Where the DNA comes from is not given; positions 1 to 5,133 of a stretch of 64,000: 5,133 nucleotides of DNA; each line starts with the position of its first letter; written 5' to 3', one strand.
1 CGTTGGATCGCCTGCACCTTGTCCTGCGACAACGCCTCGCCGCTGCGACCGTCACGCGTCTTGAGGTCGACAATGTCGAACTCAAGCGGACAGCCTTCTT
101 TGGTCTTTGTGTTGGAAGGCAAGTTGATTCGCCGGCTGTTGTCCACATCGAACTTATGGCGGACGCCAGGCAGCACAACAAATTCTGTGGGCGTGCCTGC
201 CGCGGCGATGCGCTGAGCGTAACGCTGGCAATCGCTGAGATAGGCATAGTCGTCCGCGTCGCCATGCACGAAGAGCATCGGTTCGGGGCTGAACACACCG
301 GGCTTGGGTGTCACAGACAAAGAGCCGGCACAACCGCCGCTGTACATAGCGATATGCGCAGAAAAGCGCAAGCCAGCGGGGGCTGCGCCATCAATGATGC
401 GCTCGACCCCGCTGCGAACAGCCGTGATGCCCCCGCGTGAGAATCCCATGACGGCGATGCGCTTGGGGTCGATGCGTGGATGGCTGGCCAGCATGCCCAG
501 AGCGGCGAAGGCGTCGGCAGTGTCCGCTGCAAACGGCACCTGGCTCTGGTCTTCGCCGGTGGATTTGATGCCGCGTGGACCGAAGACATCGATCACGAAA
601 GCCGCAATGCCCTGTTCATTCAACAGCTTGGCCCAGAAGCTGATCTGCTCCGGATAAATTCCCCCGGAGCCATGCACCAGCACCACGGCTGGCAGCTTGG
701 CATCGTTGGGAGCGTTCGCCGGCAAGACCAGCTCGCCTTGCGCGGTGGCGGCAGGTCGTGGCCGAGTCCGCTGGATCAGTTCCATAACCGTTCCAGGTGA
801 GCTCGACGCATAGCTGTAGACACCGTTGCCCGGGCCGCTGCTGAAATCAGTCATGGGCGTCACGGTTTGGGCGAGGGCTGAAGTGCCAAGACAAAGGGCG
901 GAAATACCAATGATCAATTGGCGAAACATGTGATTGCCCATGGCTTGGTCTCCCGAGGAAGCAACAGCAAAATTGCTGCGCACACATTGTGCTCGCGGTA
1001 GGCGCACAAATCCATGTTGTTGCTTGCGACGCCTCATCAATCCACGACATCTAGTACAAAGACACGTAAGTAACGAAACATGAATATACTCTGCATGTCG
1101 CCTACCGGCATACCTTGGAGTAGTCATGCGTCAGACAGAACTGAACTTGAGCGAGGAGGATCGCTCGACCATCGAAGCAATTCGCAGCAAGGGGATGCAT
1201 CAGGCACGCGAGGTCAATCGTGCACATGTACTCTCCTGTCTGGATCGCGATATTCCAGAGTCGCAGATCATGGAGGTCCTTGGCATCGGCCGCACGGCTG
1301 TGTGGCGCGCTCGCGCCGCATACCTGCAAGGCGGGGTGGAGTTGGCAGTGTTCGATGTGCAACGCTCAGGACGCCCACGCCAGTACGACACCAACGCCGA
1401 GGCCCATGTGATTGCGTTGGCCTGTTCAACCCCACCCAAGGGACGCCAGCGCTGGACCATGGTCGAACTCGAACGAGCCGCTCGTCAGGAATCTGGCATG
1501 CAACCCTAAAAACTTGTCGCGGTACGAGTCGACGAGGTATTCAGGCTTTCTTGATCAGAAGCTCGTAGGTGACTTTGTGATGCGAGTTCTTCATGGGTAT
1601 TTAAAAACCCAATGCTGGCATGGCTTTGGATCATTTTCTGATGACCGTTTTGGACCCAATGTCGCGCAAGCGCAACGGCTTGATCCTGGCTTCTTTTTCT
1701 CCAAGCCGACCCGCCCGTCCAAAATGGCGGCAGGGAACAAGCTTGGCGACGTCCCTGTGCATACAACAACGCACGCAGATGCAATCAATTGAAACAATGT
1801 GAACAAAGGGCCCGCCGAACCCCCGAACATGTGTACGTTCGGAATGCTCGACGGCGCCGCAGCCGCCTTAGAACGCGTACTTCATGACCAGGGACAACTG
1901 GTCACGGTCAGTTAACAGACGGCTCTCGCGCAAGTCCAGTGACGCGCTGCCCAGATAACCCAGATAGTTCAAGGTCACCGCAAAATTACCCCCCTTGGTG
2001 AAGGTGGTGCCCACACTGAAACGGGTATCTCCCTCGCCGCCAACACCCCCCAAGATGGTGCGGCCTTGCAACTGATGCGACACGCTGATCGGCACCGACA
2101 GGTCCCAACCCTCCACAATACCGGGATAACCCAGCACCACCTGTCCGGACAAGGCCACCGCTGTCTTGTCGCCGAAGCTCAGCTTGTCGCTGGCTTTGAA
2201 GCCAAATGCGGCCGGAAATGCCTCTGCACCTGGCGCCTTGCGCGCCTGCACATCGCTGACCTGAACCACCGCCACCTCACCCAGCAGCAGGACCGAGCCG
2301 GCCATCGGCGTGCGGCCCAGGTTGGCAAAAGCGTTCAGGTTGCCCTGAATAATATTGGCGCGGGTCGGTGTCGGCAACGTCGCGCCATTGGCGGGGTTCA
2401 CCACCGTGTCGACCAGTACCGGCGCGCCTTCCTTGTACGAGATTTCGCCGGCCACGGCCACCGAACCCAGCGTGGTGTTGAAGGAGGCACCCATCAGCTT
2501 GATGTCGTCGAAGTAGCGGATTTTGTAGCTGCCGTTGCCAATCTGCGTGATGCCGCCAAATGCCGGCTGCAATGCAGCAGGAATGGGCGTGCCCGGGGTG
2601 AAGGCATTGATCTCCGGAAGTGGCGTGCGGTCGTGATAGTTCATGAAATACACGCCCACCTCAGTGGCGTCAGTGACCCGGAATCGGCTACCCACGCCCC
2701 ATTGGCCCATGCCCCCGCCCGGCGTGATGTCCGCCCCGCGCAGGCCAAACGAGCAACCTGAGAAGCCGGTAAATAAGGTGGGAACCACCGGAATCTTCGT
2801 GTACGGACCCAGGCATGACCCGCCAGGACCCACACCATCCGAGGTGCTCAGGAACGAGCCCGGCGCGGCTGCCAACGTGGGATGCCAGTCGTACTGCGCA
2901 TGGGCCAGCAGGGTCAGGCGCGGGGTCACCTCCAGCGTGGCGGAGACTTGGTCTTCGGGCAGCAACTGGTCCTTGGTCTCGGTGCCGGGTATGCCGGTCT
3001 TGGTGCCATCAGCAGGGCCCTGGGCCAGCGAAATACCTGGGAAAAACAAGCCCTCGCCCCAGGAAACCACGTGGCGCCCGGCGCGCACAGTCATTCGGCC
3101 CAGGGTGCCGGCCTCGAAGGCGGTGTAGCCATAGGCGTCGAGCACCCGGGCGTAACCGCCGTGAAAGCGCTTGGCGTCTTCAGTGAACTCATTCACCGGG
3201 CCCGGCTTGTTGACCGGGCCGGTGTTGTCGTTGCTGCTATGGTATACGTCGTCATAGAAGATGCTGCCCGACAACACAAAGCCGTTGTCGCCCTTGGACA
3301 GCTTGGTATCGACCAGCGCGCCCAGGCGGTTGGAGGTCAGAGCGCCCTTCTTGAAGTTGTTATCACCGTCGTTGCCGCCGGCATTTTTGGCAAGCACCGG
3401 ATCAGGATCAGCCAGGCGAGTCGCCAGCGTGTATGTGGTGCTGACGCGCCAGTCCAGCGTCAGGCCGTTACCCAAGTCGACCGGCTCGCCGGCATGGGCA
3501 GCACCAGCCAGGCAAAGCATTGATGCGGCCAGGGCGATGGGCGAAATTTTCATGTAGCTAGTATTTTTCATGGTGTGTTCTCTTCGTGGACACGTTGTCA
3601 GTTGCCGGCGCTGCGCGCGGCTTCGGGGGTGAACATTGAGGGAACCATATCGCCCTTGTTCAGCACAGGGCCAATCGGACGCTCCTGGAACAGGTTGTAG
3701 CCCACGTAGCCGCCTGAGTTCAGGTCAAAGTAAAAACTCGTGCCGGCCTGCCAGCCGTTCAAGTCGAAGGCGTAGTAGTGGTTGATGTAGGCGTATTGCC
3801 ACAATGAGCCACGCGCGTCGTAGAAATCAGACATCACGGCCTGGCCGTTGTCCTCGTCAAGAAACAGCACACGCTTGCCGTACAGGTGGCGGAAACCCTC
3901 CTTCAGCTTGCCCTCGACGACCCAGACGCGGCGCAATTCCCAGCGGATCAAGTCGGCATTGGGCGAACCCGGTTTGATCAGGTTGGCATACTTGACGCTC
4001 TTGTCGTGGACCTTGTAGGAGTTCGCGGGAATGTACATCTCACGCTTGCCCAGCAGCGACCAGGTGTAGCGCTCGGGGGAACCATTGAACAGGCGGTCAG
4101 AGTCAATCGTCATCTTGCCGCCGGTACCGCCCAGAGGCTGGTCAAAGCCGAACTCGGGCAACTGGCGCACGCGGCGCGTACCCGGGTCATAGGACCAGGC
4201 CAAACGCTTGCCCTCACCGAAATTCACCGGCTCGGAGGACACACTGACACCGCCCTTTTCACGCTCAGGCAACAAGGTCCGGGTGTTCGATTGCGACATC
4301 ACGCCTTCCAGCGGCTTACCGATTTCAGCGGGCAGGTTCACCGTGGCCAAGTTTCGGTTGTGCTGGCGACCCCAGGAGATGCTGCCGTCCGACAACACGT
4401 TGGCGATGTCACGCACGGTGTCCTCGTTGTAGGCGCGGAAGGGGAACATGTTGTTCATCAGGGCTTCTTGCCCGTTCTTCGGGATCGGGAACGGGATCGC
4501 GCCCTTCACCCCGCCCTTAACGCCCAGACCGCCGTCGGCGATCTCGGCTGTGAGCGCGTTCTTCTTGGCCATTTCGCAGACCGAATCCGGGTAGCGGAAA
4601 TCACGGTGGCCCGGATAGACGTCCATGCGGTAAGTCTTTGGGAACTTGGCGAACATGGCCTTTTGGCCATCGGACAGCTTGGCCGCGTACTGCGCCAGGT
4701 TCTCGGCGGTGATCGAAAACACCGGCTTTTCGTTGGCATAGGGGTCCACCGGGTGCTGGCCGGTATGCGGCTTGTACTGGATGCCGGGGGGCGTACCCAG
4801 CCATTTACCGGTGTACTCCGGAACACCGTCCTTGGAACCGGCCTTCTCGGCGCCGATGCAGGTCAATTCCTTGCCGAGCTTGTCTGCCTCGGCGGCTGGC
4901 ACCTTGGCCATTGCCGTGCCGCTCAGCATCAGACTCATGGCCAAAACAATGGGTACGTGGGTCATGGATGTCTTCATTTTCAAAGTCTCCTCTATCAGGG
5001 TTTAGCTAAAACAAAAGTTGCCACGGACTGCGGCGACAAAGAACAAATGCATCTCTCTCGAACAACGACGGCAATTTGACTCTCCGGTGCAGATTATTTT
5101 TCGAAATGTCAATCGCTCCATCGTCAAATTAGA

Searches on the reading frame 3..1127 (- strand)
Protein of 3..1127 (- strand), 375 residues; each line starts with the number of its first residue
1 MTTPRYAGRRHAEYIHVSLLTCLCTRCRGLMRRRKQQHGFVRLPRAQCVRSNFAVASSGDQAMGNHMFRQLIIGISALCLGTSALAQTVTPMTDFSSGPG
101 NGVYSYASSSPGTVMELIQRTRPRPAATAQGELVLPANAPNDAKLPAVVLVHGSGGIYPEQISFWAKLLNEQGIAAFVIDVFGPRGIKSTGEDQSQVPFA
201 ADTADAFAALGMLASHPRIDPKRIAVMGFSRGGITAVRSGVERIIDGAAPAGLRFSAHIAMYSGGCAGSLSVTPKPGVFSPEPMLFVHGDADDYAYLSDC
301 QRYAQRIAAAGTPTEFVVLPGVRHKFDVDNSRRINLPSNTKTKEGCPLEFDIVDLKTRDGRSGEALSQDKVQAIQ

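Call 6: search_protein_families(library=ncbifam, proteins=[window:3-1127:-])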
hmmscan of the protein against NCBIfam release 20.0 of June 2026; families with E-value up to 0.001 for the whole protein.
window:3-1127:- (375 aa): 7 families
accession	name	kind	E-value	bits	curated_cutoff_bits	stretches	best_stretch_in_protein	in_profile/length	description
NF041902.1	pecacetest_PaeX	equivalog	6.6e-07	28.6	550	1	69-240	2-169/318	pectin acetylesterase PaeX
NF047920.1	lactonase_UilS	equivalog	1e-06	28.7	400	1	139-239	18-115/285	UilS family quorum-quenching N-acyl-homoserine lactonase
NF042968.1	AcxylEst_AxeA1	equivalog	3.2e-05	22.5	700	1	162-236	68-134/459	acetylxylan esterase AxeA1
NF041440.1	hydrolase_YghX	exception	4.6e-05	22.7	460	1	111-241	64-189/292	YghX family hydrolase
NF050057.1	e_dPHAmcl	equivalog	0.00013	21.4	270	1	218-331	134-241/252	extracellular medium-chain-length polyhydroxyalkanoate depolymerase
NF050058.1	e_dPHAscl_type1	hypoth_equivalog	0.00025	20.6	150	0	215-294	97-191/276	extracellular catalytic domain type 1 short-chain-length polyhydroxyalkanoate depolymerase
NF058653.1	LipP1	equivalog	0.00043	19.2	350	0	197-236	116-158/300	LipP1 family hormone-sensitive lipase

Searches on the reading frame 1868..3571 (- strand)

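Call 6: search_protein_families(library=ncbifam, proteins=[window:1868-3571:-])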
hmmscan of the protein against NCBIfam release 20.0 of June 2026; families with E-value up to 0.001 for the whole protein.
window:1868-3571:- (567 aa): 0 families

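Call 13: search_protein_families(library=pfam, max_evalue=0.001, proteins=[window:1868-3571:-])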
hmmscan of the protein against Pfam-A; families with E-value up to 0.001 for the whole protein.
window:1868-3571:- (567 aa): 1 family
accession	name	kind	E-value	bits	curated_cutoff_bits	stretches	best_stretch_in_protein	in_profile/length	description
PF06980.17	DUF1302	-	5.3e-124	415.6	23.2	1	12-567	5-541/541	Protein of unknown function (DUF1302)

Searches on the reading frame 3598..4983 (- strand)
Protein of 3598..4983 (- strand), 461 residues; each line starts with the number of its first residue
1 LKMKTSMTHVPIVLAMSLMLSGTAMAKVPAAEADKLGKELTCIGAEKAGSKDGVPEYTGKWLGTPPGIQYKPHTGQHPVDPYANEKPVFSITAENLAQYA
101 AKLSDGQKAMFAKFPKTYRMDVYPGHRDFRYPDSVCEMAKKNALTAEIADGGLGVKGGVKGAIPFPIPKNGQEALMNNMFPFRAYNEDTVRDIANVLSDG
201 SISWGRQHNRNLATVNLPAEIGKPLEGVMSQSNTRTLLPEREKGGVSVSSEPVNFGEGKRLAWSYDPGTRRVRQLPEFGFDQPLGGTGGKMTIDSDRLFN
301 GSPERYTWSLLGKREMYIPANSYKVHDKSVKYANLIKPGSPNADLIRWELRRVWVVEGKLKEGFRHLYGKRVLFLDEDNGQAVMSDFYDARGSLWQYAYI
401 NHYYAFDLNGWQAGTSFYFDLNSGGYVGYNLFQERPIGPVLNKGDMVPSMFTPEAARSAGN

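Call 6: search_protein_families(library=ncbifam, proteins=[window:3598-4983:-])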
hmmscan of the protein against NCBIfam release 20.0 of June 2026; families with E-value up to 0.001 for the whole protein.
window:3598-4983:- (461 aa): 0 families

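Call 13: search_protein_families(library=pfam, max_evalue=0.001, proteins=[window:3598-4983:-])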
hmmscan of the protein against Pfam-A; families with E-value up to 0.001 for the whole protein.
window:3598-4983:- (461 aa): 2 families
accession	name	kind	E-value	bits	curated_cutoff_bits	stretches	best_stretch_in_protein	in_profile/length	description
PF07044.18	DUF1329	-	8.7e-105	351.4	23.1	1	90-455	1-366/368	Protein of unknown function (DUF1329)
PF17131.11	LolA_like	-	7.3e-06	26.2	30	0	351-423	84-155/184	Outer membrane lipoprotein-sorting protein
